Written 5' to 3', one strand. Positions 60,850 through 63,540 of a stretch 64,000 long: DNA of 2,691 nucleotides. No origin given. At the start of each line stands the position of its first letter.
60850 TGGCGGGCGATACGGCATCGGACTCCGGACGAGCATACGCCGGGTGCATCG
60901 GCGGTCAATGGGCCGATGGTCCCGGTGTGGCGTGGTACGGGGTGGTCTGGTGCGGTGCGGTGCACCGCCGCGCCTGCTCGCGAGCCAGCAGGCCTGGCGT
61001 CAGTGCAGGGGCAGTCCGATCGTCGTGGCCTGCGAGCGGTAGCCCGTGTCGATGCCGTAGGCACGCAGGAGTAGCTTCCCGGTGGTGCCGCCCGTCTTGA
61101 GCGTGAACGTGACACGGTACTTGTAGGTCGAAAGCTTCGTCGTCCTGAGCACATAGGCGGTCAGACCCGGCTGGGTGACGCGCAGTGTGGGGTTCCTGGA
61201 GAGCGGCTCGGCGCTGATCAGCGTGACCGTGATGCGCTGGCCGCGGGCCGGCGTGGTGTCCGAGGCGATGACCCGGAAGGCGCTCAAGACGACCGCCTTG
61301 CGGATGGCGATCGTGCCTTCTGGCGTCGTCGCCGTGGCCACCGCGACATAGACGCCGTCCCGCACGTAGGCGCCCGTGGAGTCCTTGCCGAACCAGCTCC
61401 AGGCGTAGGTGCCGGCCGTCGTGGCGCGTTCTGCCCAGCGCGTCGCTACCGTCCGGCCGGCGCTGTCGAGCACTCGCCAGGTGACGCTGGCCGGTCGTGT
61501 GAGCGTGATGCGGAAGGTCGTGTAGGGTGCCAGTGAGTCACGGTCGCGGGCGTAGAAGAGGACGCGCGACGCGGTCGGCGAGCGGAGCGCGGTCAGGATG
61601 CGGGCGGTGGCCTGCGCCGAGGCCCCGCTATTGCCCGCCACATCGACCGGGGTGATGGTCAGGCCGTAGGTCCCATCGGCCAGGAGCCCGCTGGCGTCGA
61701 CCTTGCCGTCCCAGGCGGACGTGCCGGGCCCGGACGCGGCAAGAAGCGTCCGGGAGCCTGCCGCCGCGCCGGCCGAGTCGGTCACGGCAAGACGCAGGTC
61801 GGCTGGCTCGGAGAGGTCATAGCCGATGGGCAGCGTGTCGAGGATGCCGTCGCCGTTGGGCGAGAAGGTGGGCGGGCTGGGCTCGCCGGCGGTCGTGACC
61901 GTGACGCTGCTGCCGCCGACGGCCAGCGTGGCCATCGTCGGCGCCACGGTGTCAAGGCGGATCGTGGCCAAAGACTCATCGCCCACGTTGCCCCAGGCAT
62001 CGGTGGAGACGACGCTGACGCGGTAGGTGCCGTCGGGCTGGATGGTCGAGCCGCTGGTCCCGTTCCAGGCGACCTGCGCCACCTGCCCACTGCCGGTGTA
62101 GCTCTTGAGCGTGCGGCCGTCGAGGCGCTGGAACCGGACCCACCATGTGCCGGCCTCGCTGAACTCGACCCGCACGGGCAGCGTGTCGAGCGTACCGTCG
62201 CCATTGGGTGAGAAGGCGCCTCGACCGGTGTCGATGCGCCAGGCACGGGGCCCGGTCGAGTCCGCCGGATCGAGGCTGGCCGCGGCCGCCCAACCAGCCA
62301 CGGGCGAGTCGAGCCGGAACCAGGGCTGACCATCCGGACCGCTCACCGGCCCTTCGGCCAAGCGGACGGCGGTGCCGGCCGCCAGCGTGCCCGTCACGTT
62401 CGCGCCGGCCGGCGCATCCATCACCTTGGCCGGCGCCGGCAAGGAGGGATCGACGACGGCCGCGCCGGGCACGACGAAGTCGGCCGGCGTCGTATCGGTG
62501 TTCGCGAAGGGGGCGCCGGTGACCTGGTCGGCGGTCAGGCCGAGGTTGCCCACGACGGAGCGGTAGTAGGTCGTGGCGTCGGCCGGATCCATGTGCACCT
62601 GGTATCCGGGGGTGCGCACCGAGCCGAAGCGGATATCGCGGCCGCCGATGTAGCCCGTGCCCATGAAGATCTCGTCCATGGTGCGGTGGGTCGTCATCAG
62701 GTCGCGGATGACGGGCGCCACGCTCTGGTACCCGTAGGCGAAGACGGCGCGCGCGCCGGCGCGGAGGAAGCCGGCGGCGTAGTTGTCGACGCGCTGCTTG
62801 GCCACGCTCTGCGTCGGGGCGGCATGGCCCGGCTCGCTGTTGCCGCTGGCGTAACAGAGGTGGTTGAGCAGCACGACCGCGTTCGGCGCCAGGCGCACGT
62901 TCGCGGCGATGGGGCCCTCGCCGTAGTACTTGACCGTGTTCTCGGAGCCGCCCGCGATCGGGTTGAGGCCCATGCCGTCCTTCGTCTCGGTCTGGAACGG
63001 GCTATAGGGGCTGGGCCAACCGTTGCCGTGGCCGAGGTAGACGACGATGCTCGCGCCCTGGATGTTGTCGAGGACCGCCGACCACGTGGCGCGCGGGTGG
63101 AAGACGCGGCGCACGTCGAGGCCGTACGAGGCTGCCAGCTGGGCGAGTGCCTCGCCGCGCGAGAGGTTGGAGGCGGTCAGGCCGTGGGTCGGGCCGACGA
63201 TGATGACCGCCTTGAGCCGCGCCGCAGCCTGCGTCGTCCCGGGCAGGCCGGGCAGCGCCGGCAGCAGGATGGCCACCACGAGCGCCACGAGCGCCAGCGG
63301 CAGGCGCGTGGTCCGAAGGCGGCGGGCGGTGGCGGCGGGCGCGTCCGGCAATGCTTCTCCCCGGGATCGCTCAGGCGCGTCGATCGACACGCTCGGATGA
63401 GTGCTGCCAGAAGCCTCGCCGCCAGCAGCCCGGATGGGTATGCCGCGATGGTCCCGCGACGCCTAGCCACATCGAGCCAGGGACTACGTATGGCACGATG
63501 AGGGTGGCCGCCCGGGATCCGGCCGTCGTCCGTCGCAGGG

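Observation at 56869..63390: Two adjacent giant secreted paralogs: same FlgD-Ig/'FSPNGDG' tail, different catalytic heads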

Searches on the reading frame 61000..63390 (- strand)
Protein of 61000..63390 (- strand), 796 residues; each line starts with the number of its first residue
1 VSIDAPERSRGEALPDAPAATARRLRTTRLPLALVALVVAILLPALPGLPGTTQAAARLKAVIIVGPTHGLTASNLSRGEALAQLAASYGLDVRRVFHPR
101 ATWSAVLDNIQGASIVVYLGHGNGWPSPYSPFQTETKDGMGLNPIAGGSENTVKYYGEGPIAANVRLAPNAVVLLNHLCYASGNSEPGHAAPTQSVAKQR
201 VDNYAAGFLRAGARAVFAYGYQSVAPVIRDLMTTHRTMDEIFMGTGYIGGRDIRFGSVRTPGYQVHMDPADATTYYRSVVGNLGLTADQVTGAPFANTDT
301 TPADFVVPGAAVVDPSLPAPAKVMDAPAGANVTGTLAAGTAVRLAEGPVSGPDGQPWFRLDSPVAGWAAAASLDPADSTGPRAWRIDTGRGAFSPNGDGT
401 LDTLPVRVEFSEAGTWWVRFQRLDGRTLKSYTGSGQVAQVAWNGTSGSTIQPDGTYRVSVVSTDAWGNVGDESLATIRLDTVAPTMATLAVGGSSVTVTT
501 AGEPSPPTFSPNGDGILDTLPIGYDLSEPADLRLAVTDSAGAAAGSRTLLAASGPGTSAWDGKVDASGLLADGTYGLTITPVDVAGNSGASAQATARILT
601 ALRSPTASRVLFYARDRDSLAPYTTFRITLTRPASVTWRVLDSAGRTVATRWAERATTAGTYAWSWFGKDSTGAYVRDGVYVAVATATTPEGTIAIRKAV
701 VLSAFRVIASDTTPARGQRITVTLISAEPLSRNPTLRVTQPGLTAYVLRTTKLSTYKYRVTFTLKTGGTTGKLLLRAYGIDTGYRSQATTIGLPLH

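Call 3: search_protein_families(library=pfam, proteins=[window:61000-63390:-], max_evalue=0.01)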
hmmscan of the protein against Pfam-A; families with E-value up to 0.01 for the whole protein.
window:61000-63390:- (796 aa): 3 families
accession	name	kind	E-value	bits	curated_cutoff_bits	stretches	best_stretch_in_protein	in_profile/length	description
PF13860.13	FlgD_ig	-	1.5e-16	60.5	27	2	624-689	12-77/79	FlgD Ig-like domain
PF13585.12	CHU_C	-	6.9e-07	29.7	27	0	508-581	6-72/86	CHU_C Type IX secretion signal domain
PF19077.6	Big_13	-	3.1e-06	28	27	0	567-595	69-97/102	Bacterial Ig-like domain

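Call 4: search_protein_families(library=ncbifam, proteins=[window:61000-63390:-], max_evalue=0.01)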
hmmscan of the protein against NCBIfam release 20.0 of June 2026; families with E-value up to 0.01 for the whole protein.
window:61000-63390:- (796 aa): 9 families
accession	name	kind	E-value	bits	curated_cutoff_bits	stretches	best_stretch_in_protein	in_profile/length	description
NF009276.0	PRK12633.1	equivalog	5.9e-09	36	383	2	634-694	129-188/234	flagellar basal body rod modification protein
NF005176.1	PRK06655.1-1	equivalog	3.4e-08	33.6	230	1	628-690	90-152/197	flagellar hook assembly protein FlgD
NF009452.0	PRK12812.1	equivalog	4.9e-05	22.7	258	0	635-692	153-211/289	flagellar basal body rod modification protein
NF033707.1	T9SS_sortase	equivalog_domain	0.00016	19.5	420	1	570-688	961-1078/1095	type IX secretion system sortase PorU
TIGR04131.1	Bac_Flav_CTERM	domain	0.00021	21.4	35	0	392-459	6-68/85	T9SS type B sorting domain-containing protein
NF053608.1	Lsa66_OmpA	equivalog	0.00028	19.5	700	0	538-684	185-335/581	fibronectin-binding adhesin Lsa66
NF047446.1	barrel_OmpL47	domain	0.00094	19.6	40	0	445-477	34-66/68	OmpL47-type beta-barrel domain-containing protein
NF009453.0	PRK12813.1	equivalog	0.0022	17.6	264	0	641-702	131-188/223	flagellar basal body rod modification protein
NF009277.0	PRK12634.1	equivalog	0.0026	17.9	333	0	633-693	121-180/221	flagellar basal body rod modification protein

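Call 7: search_solved_structures(query=window:61000-63390:-, max_evalue=1, show_alignments=2)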
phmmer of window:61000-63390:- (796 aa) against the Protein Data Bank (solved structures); distinct sequences matched with E-value up to 1: 6.
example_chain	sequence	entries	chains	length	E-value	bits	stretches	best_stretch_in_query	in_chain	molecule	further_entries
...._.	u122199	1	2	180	9.2e-06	27.3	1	566-696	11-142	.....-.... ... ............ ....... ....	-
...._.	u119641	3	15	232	0.00045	21.7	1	588-695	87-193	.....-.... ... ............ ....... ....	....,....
3osv_A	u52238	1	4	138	0.0084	17.5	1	607-688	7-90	Flagellar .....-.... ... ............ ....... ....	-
5xb0_A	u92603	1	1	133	0.036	15.4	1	334-400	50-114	Peptidyl-prolyl cis-trans isomerase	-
3c12_A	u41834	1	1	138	0.061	14.7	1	533-589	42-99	Flagellar protein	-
8wc1_A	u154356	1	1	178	0.18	13.1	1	450-568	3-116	Pectate lyase family 9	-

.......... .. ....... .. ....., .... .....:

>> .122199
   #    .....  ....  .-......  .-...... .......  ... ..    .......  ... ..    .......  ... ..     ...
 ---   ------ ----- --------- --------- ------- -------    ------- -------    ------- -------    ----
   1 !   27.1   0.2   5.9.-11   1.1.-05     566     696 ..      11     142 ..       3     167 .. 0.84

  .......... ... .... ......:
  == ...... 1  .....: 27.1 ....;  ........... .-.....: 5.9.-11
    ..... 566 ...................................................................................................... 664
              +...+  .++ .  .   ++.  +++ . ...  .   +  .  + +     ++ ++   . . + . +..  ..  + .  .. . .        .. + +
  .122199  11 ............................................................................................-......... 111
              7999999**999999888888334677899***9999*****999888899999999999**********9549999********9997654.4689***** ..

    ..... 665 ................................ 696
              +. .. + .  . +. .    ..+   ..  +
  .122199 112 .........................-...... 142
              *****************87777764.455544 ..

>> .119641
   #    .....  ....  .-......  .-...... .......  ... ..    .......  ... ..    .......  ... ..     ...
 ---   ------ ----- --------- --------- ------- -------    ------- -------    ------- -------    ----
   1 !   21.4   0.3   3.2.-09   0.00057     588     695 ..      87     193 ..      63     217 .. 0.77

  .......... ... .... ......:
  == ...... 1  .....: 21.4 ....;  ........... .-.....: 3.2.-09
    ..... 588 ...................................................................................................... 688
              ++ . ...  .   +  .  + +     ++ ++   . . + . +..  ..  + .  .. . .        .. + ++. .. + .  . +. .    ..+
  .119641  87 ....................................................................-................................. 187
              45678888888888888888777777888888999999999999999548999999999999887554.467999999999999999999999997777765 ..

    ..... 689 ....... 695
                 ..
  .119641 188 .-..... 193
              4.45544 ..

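Call 19: find_related_loci(query=window:61000-63390:-, collection=genome_contigs, flank=10000)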
Query window:61000-63390:- (796 aa) in genome_contigs; peptide patterns used: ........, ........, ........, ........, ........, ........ (x = any residue, [..] = any of these).
543 stretches matched a pattern; 471 encode a relative of the query (tblastn E <= 1e-3); the best 80 are kept; 80 distinct loci.
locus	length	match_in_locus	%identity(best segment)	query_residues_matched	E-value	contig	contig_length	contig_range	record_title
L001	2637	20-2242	53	47-796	0e+0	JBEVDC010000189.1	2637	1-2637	MAG: Candidatus Limnocylindrales bacterium isolate T2R1BO.metabat2.117 T2R1BO.metabat2.117_k133_6154563, whole genome sh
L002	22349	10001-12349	51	8-796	0e+0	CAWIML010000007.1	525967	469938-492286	MAG: uncultured Chloroflexia bacterium isolate MFD05176.bin.2.263 genome assembly, contig: contig_51997, whole genome sh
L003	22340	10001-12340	50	12-796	0e+0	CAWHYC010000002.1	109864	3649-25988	MAG: uncultured Chloroflexia bacterium isolate MFD02242.bin.2.300 genome assembly, contig: contig_20425, whole genome sh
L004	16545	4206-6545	43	15-796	1e-165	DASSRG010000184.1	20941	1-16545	MAG TPA_asm: Candidatus Limnocylindrales bacterium isolate SMAG_U483 k141_1563214, whole genome shotgun sequence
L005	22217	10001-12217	44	60-796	2e-159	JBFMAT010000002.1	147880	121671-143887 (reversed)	MAG: Chloroflexota bacterium isolate MAG145 MAG145_2, whole genome shotgun sequence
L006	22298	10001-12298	42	30-796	9e-159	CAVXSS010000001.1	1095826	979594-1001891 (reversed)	MAG: uncultured Chloroflexia bacterium isolate MFD04944.bin.1.66 genome assembly, contig: contig_10673, whole genome sho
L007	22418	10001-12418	41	5-796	5e-157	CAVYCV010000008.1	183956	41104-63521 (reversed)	MAG: uncultured Chloroflexia bacterium isolate MFD04944.bin.1.217 genome assembly, contig: contig_72303, whole genome sh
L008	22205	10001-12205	43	55-796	3e-156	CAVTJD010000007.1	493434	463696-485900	MAG: uncultured Chloroflexia bacterium isolate MFD05684.bin.1.48 genome assembly, contig: contig_38286, whole genome sho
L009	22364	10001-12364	42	6-796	9e-155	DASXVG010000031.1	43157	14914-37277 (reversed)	MAG TPA_asm: Candidatus Limnocylindrales bacterium isolate SMAG_U4738 k141_123514, whole genome shotgun sequence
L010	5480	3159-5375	43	60-796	9e-156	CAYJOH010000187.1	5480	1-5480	MAG TPA_asm: uncultured Anaerolineaceae bacterium isolate ERP124720_co1_4 genome assembly, contig: NODE_16320_length_548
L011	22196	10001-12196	42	60-796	3e-151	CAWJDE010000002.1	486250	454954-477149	MAG: uncultured Chloroflexia bacterium isolate MFD04944.bin.1.58 genome assembly, contig: contig_18426, whole genome sho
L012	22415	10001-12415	40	5-796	3e-150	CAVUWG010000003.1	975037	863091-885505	MAG: uncultured Chloroflexia bacterium isolate MFD08497.bin.2.33 genome assembly, contig: contig_21982, whole genome sho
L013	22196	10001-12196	40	60-796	2e-149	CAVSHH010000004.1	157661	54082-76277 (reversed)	MAG: uncultured Chloroflexia bacterium isolate MFD05684.bin.1.417 genome assembly, contig: contig_31635, whole genome sh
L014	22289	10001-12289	40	30-796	3e-149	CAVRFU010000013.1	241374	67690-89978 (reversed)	MAG: uncultured Chloroflexia bacterium isolate MFD00392.bin.2.99 genome assembly, contig: contig_6441, whole genome shot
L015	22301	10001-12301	41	18-796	4e-149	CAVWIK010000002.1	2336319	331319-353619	MAG: uncultured Chloroflexia bacterium isolate MFD02199.bin.2.130 genome assembly, contig: contig_20001, whole genome sh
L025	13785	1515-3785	39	32-796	2e-142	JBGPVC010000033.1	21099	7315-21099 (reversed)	MAG: Candidatus Limnocylindria bacterium isolate OBJ1_062018_110_27 k141_202361_length_21099_cov_30.8193, whole genome s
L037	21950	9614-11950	39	10-796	1e-134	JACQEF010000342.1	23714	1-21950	MAG: Chloroflexi bacterium isolate NC_groundwater_1014_Pr1_S-0.65um_71_9 Montesol18_Sp65_coassembly_scaffold_1699660, wh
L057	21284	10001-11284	46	60-603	7e-94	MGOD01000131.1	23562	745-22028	MAG: Chloroflexi bacterium RBG_16_70_13 RBG_16_scaffold_8785, whole genome shotgun sequence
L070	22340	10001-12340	49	12-796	0e+0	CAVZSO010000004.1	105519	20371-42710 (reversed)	MAG: uncultured Chloroflexia bacterium isolate MFD00392.bin.2.404 genome assembly, contig: contig_24130, whole genome sh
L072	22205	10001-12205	41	60-796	4e-141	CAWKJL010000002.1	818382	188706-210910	MAG: uncultured Chloroflexia bacterium isolate MFD02134.bin.2.11 genome assembly, contig: contig_4742, whole genome shot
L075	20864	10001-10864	55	25-292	8e-86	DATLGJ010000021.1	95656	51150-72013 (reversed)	MAG TPA_asm: Candidatus Limnocylindrales bacterium isolate SMAG_U13611 k141_281165, whole genome shotgun sequence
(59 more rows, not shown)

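Call 47: search_protein_families(library=pfam, proteins=[L007:12543-15050:+, L015:12722-14983:+, L025:3745-6387:+, L037:12037-14553:+, L002:18963-21839:+, L070:17838-20843:+, L072:12332-14830:+, L057:12239-15850:+, L057:9830-12187:+, L075:9851-11818:+], max_evalue=0.001)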
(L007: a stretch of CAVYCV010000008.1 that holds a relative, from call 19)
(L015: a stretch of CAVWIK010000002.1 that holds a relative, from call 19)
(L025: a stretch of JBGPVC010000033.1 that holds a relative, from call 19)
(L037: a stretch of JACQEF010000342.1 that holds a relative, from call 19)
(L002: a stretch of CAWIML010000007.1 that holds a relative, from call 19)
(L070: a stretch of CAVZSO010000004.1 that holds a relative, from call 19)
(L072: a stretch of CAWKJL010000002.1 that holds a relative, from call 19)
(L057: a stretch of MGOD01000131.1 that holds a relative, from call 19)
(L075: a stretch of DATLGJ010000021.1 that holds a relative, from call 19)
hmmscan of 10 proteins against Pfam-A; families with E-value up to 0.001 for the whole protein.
L007:12543-15050:+ (836 aa): 8 families
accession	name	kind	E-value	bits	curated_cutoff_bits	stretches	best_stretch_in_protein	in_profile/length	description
PF00704.34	Glyco_hydro_18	-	1.4e-28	101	29.6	1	182-508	8-317/317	Glycosyl hydrolases family 18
PF13860.13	FlgD_ig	-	5.1e-17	62.1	27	2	764-820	21-77/79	FlgD Ig-like domain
PF07495.19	Y_Y_Y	-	2.5e-05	24.5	26.6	0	707-725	35-53/65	Y_Y_Y domain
PF00801.26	PKD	-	2.7e-05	24.5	23.5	0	774-831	24-78/80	PKD domain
PF19077.6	Big_13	-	3.9e-05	24.5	27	0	604-632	72-101/102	Bacterial Ig-like domain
PF13585.12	CHU_C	-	0.00022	21.7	27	0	646-718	6-72/86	CHU_C Type IX secretion signal domain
PF05345.18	He_PIG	-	0.00045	21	24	0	804-835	63-95/96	Putative Ig domain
PF18911.6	PKD_4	-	0.00089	19.7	27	0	796-835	46-85/85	PKD domain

L015:12722-14983:+ (754 aa): 4 families
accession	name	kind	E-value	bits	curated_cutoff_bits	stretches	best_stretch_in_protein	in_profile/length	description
PF00704.34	Glyco_hydro_18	-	1e-31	111.2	29.6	1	98-426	6-317/317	Glycosyl hydrolases family 18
PF13860.13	FlgD_ig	-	1.5e-20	73.4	27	3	583-637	20-76/79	FlgD Ig-like domain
PF13585.12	CHU_C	-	7.8e-05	23.2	27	0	564-636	6-72/86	CHU_C Type IX secretion signal domain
PF10029.15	DUF2271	-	0.00096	19.3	27.3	0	707-744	73-110/136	Predicted periplasmic protein (DUF2271)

L025:3745-6387:+ (881 aa): 3 families
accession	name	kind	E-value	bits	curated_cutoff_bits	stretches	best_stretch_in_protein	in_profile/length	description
PF00704.34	Glyco_hydro_18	-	4.6e-27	95.9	29.6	1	223-553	4-317/317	Glycosyl hydrolases family 18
PF13860.13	FlgD_ig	-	2.6e-21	75.8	27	3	715-761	25-73/79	FlgD Ig-like domain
PF13585.12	CHU_C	-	4.4e-05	23.9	27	0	689-763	4-72/86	CHU_C Type IX secretion signal domain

L037:12037-14553:+ (839 aa): 3 families
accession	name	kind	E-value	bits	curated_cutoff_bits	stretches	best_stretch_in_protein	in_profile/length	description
PF00704.34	Glyco_hydro_18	-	5e-25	89.3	29.6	1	195-511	18-317/317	Glycosyl hydrolases family 18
PF13860.13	FlgD_ig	-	9.3e-21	74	27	3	664-720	15-74/79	FlgD Ig-like domain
PF13585.12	CHU_C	-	8.2e-05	23.1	27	0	649-720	6-71/86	CHU_C Type IX secretion signal domain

L002:18963-21839:+ (959 aa): 3 families
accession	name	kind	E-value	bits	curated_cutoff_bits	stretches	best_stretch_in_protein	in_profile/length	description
PF00704.34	Glyco_hydro_18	-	5.6e-30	105.5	29.6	1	196-435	82-317/317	Glycosyl hydrolases family 18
PF13860.13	FlgD_ig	-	1.1e-14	54.6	27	2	687-752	13-78/79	FlgD Ig-like domain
PF13585.12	CHU_C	-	7.4e-05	23.2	27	0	792-864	5-71/86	CHU_C Type IX secretion signal domain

L070:17838-20843:+ (1002 aa): 5 families
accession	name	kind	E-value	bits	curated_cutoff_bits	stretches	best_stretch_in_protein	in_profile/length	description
PF00704.34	Glyco_hydro_18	-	2.5e-30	106.7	29.6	1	175-415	81-317/317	Glycosyl hydrolases family 18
PF13860.13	FlgD_ig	-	1.7e-21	76.4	27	3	783-845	10-75/79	FlgD Ig-like domain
PF13585.12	CHU_C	-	2.2e-10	40.9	27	0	884-954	5-69/86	CHU_C Type IX secretion signal domain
PF08239.17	SH3_3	-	6.9e-06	26.6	27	1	540-588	1-47/54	Bacterial SH3 domain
PF19077.6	Big_13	-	0.00027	21.8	27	1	831-863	69-102/102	Bacterial Ig-like domain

L072:12332-14830:+ (833 aa): 4 families
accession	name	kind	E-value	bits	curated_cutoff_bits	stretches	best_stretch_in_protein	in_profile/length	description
PF00704.34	Glyco_hydro_18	-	4.2e-27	96.1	29.6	1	175-505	4-317/317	Glycosyl hydrolases family 18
PF13860.13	FlgD_ig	-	2.6e-14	53.4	27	1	784-817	44-77/79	FlgD Ig-like domain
PF10029.15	DUF2271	-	0.0002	21.6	27.3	0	785-816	72-103/136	Predicted periplasmic protein (DUF2271)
PF19077.6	Big_13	-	0.00049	21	27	0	600-630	71-102/102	Bacterial Ig-like domain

L057:12239-15850:+ (1204 aa): 6 families
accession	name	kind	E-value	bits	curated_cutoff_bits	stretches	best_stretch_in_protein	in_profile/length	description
PF04122.17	CW_binding_2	-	8.9e-54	180.4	24.9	3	905-992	1-72/73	Cell wall binding domain 2 (CWB2)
PF00704.34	Glyco_hydro_18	-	2.4e-31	110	29.6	1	246-577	3-317/317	Glycosyl hydrolases family 18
PF08239.17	SH3_3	-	7e-08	33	27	1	700-742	1-40/54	Bacterial SH3 domain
PF13860.13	FlgD_ig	-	9.7e-06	25.9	27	1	820-874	23-78/79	FlgD Ig-like domain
PF23916.1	TIM-barrel_EndoS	-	0.00032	20.9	27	1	307-475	52-201/238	Endo-beta-N-acetylglucosaminidase EndoS TIM-barrel domain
PF03644.19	Glyco_hydro_85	-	0.00054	20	22.2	0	305-397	42-137/302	Glycosyl hydrolase family 85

L057:9830-12187:+ (786 aa): 3 families
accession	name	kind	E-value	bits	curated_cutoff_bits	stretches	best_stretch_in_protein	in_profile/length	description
PF04122.17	CW_binding_2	-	7.6e-53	177.4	24.9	3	487-574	1-72/73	Cell wall binding domain 2 (CWB2)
PF19077.6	Big_13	-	6e-05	23.9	27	1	440-482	61-102/102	Bacterial Ig-like domain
PF13585.12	CHU_C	-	0.00042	20.8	27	1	392-463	4-72/86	CHU_C Type IX secretion signal domain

L075:9851-11818:+ (656 aa): 2 families
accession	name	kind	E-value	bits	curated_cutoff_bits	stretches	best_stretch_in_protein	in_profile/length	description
PF18370.7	RGI_lyase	-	1.6e-13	51.2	27.8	1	471-548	9-84/86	Rhamnogalacturonan I lyases beta-sheet domain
PF19077.6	Big_13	-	6.7e-05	23.8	27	0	511-549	60-100/102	Bacterial Ig-like domain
